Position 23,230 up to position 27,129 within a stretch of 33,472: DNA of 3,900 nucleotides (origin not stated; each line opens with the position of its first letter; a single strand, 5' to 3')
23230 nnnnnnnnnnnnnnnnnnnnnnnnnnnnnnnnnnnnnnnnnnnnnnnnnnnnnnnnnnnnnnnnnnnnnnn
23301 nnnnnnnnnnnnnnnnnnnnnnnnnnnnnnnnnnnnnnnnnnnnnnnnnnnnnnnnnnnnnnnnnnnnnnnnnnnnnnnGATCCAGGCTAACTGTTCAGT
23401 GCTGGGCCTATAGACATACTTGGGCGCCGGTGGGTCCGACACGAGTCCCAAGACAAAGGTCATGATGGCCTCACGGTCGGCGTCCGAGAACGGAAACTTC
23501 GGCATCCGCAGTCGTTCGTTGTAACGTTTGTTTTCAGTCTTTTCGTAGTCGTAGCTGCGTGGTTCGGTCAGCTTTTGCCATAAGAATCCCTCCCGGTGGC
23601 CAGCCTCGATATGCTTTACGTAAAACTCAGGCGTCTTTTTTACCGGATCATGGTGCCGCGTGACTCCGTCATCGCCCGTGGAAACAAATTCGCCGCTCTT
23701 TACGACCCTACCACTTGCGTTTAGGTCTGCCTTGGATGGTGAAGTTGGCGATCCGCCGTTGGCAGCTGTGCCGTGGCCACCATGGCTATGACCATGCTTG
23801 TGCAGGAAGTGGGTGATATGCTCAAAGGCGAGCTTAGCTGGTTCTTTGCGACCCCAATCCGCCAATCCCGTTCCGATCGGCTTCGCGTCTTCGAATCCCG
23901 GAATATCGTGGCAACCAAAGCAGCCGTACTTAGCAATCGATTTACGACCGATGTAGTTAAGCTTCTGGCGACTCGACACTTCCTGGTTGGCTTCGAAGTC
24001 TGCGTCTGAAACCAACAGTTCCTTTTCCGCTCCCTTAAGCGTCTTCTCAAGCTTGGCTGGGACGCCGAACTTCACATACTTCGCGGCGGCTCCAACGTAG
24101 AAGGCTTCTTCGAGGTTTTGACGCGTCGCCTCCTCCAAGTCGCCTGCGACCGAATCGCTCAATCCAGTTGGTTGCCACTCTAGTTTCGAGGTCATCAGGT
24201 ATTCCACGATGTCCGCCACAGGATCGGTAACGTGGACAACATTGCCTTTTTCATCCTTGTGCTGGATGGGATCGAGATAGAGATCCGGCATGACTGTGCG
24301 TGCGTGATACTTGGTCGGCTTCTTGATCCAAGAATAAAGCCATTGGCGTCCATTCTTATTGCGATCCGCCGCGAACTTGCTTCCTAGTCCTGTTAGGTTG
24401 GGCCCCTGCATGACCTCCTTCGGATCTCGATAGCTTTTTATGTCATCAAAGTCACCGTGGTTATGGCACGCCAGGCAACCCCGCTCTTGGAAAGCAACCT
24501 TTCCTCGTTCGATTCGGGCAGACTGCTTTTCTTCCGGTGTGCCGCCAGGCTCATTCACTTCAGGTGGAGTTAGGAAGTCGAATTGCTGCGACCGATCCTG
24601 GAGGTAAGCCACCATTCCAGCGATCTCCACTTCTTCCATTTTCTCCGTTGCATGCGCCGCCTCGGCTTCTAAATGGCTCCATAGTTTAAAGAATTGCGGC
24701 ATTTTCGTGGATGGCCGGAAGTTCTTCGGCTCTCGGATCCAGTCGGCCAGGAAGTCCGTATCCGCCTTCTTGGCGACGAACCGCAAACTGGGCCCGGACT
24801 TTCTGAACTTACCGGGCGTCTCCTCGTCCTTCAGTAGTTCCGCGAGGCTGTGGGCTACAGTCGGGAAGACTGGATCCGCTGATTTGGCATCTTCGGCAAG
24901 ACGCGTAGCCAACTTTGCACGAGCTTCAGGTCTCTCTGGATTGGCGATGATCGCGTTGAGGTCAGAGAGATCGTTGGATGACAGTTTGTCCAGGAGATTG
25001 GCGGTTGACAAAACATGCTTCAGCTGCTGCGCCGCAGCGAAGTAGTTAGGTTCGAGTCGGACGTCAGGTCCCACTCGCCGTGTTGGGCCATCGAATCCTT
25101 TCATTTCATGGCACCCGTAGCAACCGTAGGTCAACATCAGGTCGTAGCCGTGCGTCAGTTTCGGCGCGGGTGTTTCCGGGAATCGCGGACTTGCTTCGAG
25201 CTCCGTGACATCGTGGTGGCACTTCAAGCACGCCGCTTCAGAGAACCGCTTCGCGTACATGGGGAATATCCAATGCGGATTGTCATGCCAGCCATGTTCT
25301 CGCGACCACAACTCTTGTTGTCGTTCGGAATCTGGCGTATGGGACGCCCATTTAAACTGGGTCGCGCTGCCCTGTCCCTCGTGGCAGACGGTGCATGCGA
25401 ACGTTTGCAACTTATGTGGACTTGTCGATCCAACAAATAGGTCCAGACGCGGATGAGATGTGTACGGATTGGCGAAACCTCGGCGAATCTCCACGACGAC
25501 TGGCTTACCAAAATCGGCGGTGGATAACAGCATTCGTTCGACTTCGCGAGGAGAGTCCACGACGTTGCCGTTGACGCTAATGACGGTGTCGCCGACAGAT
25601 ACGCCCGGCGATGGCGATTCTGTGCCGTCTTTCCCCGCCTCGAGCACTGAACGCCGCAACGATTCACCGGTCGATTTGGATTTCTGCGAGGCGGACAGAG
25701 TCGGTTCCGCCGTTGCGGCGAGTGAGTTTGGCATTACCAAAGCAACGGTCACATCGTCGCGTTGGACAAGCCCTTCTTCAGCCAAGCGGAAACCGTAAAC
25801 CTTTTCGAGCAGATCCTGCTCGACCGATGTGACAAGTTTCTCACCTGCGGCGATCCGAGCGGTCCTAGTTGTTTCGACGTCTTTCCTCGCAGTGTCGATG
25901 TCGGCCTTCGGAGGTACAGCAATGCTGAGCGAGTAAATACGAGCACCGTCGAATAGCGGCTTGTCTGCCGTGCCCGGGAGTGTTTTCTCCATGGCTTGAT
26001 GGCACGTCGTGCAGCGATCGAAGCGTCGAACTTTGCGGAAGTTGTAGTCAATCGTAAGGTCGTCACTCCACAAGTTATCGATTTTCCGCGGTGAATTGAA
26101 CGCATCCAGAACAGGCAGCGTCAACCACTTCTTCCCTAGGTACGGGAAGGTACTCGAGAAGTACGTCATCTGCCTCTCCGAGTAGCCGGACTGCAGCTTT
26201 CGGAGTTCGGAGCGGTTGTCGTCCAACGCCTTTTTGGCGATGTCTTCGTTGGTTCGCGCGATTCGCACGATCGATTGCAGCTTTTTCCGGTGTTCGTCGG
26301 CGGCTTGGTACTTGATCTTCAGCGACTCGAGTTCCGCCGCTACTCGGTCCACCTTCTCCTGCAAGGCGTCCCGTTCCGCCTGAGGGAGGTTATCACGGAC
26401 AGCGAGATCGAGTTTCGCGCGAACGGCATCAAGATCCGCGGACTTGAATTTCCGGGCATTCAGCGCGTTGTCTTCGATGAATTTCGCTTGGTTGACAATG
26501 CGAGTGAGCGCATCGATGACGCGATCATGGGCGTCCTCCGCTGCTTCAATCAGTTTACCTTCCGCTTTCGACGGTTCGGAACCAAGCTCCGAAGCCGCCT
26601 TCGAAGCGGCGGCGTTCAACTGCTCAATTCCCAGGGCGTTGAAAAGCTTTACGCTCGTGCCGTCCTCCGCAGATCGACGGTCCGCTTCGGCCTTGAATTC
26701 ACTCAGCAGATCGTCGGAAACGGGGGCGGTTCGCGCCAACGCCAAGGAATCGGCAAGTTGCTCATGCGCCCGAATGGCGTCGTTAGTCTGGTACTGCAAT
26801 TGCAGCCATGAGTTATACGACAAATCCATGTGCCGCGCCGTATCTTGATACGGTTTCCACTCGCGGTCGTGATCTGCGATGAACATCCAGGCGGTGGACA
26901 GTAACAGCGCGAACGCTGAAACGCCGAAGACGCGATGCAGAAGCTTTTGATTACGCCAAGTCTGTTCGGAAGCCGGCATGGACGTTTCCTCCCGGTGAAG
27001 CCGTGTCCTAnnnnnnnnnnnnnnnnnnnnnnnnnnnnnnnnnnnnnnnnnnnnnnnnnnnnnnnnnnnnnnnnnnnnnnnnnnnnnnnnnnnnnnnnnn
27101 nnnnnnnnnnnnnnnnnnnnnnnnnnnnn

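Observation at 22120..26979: A 1619-aa octahaem cytochrome c with an N-terminal anchor, long coiled-coil and PDZ-like domain sits where cytochrome c1/f would be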

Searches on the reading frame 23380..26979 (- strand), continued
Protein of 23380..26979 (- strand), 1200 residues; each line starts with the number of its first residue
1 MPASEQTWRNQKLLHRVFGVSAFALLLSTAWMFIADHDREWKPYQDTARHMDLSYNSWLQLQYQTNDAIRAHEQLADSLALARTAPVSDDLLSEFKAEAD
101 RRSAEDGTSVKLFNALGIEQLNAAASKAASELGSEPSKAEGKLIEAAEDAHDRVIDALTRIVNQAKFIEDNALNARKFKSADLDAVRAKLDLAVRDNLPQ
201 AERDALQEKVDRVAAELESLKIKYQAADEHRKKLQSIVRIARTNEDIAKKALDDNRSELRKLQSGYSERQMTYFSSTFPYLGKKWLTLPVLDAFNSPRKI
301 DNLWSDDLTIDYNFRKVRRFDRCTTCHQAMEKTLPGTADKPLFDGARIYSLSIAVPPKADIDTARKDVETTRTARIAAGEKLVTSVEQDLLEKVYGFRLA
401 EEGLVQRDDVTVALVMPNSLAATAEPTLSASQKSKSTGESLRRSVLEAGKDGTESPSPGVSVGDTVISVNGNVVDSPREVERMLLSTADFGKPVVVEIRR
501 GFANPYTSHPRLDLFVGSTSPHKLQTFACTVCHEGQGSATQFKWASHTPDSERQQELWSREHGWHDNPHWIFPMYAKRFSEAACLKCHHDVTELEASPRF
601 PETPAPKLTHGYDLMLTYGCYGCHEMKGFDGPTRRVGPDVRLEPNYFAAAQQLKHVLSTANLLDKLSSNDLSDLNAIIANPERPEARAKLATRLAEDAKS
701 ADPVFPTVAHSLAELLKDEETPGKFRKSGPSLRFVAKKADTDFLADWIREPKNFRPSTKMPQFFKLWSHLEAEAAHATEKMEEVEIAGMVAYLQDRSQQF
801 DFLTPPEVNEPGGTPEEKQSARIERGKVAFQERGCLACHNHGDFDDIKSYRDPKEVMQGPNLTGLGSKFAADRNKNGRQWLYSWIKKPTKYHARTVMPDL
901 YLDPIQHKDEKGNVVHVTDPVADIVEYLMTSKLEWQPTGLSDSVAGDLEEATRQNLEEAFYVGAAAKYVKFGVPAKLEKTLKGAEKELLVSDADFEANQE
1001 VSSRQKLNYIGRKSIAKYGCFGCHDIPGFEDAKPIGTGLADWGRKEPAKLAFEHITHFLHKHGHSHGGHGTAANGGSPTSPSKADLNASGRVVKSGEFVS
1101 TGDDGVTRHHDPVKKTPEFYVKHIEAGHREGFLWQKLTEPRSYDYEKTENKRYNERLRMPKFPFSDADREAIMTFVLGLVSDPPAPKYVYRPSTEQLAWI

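Call 109: search_protein_families(library=pfam, proteins=[P0318, P0347, P0340, P0343, P0329, P0304], max_evalue=0.01)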
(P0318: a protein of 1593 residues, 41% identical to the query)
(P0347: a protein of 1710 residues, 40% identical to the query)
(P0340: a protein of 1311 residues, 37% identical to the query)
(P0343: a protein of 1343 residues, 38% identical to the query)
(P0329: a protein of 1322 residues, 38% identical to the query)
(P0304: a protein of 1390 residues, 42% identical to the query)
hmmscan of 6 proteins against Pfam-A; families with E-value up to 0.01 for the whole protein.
P0318 (1593 aa): 6 families
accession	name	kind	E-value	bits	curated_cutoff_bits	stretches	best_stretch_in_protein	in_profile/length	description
PF00034.26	Cytochrom_C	-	1.6e-12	49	21.3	1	608-707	1-88/90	Cytochrome c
PF13180.12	PDZ_2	-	2e-08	34.8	27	1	720-809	1-79/80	PDZ domain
PF13442.11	Cytochrome_CBB3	-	1.5e-06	28.9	27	0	607-641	2-28/68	Cytochrome C oxidase, cbb3-type, subunit III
PF02433.20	FixO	-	1.5e-06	28.3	29.6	0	602-626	44-68/219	Cytochrome C oxidase, mono-heme subunit/FixO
PF14522.11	Cytochrome_C7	-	0.00037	20.7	24.8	0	374-418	12-49/67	Cytochrome c7 and related cytochrome c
PF17820.7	PDZ_6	-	0.0068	16.6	27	0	738-796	2-51/54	PDZ domain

P0347 (1710 aa): 5 families
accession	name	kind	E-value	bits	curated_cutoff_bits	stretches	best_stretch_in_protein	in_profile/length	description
PF00034.26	Cytochrom_C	-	1.3e-20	74.9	21.3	1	600-695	1-88/90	Cytochrome c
PF02433.20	FixO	-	5.7e-07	29.7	29.6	0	488-533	100-146/219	Cytochrome C oxidase, mono-heme subunit/FixO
PF13442.11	Cytochrome_CBB3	-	2.4e-06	28.2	27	0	599-693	2-68/68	Cytochrome C oxidase, cbb3-type, subunit III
PF14522.11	Cytochrome_C7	-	0.0013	18.9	24.8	0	351-417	13-52/67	Cytochrome c7 and related cytochrome c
PF14537.11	Cytochrom_c3_2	-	0.0022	18.9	25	0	376-451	28-67/79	Cytochrome c3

P0340 (1311 aa): 7 families
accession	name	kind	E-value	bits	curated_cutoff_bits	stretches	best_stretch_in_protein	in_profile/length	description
PF00034.26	Cytochrom_C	-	3.7e-13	51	21.3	1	550-647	1-88/90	Cytochrome c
PF14522.11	Cytochrome_C7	-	5.3e-07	29.8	24.8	0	329-427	12-66/67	Cytochrome c7 and related cytochrome c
PF13442.11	Cytochrome_CBB3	-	1.3e-06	29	27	0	549-583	2-28/68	Cytochrome C oxidase, cbb3-type, subunit III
PF02433.20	FixO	-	3.3e-05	23.9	29.6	0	1200-1271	102-169/219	Cytochrome C oxidase, mono-heme subunit/FixO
PF14537.11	Cytochrom_c3_2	-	0.00048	21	25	0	361-431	28-68/79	Cytochrome c3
PF09699.15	Paired_CXXCH_1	-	0.0084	16.2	20.6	0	326-343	2-19/41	Doubled CXXCH motif (Paired_CXXCH_1)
PF22113.1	Mtrc-MtrF_II-IV_dom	-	0.0088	16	30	0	266-281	81-96/176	Outer membrane cytochrome MtrC/MtrF-like, domains II/IV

P0343 (1343 aa): 4 families
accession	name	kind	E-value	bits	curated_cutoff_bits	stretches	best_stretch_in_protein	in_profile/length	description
PF00034.26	Cytochrom_C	-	3.5e-20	73.5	21.3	1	632-725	2-88/90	Cytochrome c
PF13442.11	Cytochrome_CBB3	-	2.8e-09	37.6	27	0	630-677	2-44/68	Cytochrome C oxidase, cbb3-type, subunit III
PF02433.20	FixO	-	6.8e-09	36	29.6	1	528-589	88-148/219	Cytochrome C oxidase, mono-heme subunit/FixO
PF14522.11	Cytochrome_C7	-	1.2e-08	35.1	24.8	0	264-334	14-53/67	Cytochrome c7 and related cytochrome c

P0329 (1322 aa): 4 families
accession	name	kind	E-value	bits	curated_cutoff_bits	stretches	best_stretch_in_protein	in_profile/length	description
PF00034.26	Cytochrom_C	-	1.6e-12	49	21.3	0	630-696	1-70/90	Cytochrome c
PF02433.20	FixO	-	1.3e-05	25.3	29.6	0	1123-1166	104-145/219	Cytochrome C oxidase, mono-heme subunit/FixO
PF14522.11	Cytochrome_C7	-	6.4e-05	23.1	24.8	0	347-412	14-52/67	Cytochrome c7 and related cytochrome c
PF22113.1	Mtrc-MtrF_II-IV_dom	-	0.0013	18.7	30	0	287-447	28-166/176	Outer membrane cytochrome MtrC/MtrF-like, domains II/IV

P0304 (1390 aa): 5 families
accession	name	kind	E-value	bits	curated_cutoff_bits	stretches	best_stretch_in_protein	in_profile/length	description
PF00034.26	Cytochrom_C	-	2.9e-13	51.4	21.3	0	601-674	2-72/90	Cytochrome c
PF13442.11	Cytochrome_CBB3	-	8.4e-06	26.5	27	0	1230-1274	12-45/68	Cytochrome C oxidase, cbb3-type, subunit III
PF14522.11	Cytochrome_C7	-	0.00031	20.9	24.8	0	367-411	12-49/67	Cytochrome c7 and related cytochrome c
PF11845.13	Tll0287-like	-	0.0014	19.5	24.1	0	1199-1238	86-110/144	Tll0287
PF00428.24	Ribosomal_60s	-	0.0061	17.5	28.1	0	1316-1365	37-81/88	60s Acidic ribosomal protein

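Call 110: find_encoding_contigs(protein=P0403, flank=10000, max_places=1)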
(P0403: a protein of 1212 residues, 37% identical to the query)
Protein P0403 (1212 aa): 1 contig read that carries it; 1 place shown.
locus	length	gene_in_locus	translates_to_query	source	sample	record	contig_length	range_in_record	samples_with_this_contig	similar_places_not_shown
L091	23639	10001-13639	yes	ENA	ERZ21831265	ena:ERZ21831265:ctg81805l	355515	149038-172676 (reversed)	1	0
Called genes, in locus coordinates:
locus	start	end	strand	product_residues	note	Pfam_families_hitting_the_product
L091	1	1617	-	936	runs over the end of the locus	PF01578:Cytochrom_C_asm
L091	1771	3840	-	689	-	PF05140:ResB (faint)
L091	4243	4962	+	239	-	-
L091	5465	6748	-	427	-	PF02844:GARS_N, PF01071:GARS_A, PF02222:ATP-grasp (weak), PF02843:GARS_C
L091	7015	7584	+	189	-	PF00355:Rieske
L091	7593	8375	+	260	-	PF00033:Cytochrome_B, PF14358:DUF4405 (weak), PF13631:Cytochrom_B_N_2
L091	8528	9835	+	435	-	PF00032:Cytochrom_B_C (weak)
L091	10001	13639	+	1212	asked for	PF00034:Cytochrom_C (faint), PF13442:Cytochrome_CBB3 (faint), PF00595:PDZ (weak), PF17820:PDZ_6, PF02433:FixO (faint)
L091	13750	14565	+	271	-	-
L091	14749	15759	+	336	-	PF00034:Cytochrom_C, PF13442:Cytochrome_CBB3, PF00034:Cytochrom_C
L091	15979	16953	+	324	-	PF02628:COX15-CtaA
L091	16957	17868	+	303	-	PF01040:UbiA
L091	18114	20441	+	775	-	PF01011:PQQ (faint), PF13360:PQQ_2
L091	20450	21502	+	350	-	PF20030:bpMoxR, PF00004:AAA (weak), PF07726:AAA_3, PF07728:AAA_5, PF17863:AAA_lid_2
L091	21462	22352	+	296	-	PF01882:DUF58, PF13519:VWA_2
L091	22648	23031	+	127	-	PF05635:23S_rRNA_IVP, PF22296:bAvd (weak)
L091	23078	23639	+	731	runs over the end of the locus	PF07584:BatA, PF13519:VWA_2, PF07705:CARDB, PF09822:ABC_transp_aux (weak)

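Call 111: find_encoding_contigs(protein=P0430, flank=10000, max_places=1)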
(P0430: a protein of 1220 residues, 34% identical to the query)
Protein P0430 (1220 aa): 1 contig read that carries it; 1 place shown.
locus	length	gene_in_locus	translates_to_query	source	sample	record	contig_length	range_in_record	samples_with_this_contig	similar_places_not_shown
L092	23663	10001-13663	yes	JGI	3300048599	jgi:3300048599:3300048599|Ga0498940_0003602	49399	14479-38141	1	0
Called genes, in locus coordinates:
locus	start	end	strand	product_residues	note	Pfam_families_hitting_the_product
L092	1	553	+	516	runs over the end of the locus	PF00117:GATase, PF07722:Peptidase_C26 (faint), PF00733:Asn_synthase (weak), PF02540:NAD_synthase (weak), PF00958:GMP_synt_C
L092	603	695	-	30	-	-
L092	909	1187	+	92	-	-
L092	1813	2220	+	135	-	PF19384:DUF5959 (weak), PF24716:WapI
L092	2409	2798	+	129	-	-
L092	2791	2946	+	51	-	-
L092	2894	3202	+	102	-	-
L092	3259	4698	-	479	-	PF14691:Fer4_20, PF13738:Pyr_redox_3 (faint), PF00070:Pyr_redox (faint), PF01262:AlaDh_PNT_C (faint), PF07992:Pyr_redox_2, PF13241:NAD_binding_7 (faint), PF13450:NAD_binding_8 (faint)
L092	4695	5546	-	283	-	PF00175:NAD_binding_1, PF10418:DHODB_Fe-S_bind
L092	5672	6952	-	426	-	PF02844:GARS_N, PF01071:GARS_A, PF02843:GARS_C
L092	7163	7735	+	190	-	PF00355:Rieske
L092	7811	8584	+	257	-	PF00033:Cytochrome_B, PF14358:DUF4405 (weak), PF13631:Cytochrom_B_N_2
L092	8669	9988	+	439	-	PF00032:Cytochrom_B_C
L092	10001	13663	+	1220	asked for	PF00034:Cytochrom_C (faint), PF13442:Cytochrome_CBB3 (faint), PF13180:PDZ_2 (weak), PF17820:PDZ_6 (weak), PF02433:FixO (faint)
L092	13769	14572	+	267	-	-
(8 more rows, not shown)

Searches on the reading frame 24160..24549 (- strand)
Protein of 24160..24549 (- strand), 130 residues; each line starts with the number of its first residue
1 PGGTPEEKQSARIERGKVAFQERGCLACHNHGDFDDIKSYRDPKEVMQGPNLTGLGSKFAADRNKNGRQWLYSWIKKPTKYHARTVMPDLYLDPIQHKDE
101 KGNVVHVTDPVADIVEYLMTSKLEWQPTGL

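Call 98: search_solved_structures(query=window:24160-24549:-, max_evalue=10)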
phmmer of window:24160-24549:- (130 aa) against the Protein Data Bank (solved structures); distinct sequences matched with E-value up to 10: 4.
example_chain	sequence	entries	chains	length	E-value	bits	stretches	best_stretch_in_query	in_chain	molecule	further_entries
9l08_A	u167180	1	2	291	0.0011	22.1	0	7-30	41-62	Covalently Connected Cytochrome c555 trimer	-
1bvb_A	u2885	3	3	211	0.015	18.4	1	5-83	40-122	CYTOCHROME C-554 | CYTOCHROME C554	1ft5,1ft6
3o0r_C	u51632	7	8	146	0.096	15.9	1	3-30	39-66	Nitric oxide reductase subunit C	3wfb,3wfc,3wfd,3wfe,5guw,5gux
2pac_A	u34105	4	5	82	0.38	13.9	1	17-78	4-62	CYTOCHROME C551 | Cytochrome c-551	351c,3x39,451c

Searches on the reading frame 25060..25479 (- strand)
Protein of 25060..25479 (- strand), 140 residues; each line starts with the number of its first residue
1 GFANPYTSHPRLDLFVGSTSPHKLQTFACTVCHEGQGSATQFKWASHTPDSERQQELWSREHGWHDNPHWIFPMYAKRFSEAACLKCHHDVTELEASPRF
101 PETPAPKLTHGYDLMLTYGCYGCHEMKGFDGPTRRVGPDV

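Call 96: search_solved_structures(query=window:25060-25479:-, max_evalue=10)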
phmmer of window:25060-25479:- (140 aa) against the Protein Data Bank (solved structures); distinct sequences matched with E-value up to 10: 2.
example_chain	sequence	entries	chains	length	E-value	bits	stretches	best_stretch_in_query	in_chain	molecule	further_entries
8bcx_A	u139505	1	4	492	0.26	14.4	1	1-71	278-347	Nitrite reductase (cytochrome; ammonia-forming)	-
3g27_A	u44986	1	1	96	1.1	12.3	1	8-50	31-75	82 prophage-derived uncharacterized protein ybcO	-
